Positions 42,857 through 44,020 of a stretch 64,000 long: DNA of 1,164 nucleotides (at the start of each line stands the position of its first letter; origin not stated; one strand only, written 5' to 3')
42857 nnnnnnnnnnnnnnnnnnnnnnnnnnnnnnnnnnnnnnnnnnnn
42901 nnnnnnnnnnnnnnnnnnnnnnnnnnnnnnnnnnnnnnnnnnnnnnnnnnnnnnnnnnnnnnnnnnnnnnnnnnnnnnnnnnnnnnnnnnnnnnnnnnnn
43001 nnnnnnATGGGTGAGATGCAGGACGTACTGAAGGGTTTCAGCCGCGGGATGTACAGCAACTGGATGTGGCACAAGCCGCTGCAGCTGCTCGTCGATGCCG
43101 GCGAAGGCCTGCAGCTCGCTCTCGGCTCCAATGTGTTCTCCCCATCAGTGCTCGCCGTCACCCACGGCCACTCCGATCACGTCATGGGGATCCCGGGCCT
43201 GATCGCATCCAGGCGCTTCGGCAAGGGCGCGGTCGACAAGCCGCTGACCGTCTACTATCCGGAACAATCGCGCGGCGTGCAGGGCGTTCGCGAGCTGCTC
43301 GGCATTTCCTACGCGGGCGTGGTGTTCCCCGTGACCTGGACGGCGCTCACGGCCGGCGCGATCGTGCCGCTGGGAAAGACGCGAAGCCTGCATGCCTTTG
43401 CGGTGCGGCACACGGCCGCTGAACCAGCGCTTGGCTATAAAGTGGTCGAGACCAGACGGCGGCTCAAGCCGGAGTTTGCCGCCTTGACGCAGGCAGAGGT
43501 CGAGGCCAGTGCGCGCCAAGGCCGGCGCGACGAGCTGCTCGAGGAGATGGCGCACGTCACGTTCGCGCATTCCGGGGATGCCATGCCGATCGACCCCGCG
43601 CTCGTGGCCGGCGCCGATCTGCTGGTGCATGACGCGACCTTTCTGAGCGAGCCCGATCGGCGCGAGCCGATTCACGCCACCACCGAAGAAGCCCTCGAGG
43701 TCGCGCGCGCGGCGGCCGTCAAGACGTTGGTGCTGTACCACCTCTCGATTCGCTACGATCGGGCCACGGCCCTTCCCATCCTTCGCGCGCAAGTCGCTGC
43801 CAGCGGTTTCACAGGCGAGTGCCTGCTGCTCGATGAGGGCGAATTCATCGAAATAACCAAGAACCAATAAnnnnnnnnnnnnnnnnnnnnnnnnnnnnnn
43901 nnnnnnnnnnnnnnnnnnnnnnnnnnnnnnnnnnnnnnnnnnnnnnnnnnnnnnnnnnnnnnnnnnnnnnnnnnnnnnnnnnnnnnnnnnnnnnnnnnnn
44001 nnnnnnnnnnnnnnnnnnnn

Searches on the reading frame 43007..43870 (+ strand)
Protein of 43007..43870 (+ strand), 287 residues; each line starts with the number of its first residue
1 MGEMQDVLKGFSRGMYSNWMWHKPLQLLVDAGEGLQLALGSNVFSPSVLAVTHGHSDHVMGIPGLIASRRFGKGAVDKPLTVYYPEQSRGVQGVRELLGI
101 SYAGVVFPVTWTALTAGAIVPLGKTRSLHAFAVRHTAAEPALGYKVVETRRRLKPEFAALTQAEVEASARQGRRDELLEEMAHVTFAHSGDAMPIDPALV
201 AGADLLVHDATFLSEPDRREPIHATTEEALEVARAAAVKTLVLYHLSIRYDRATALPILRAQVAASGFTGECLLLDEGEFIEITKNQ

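Call 52: search_protein_families(library=pfam, proteins=[window:43007-43870:+], max_evalue=0.00001)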
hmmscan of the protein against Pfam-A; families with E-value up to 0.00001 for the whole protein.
window:43007-43870:+ (287 aa): 2 families
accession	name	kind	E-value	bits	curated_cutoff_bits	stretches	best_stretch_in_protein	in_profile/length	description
PF12706.13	Lactamase_B_2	-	4.9e-15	56.1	27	1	183-245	134-199/200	Beta-lactamase superfamily domain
PF00753.33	Lactamase_B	-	9.8e-06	26.1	22.7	0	28-94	19-92/196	Metallo-beta-lactamase superfamily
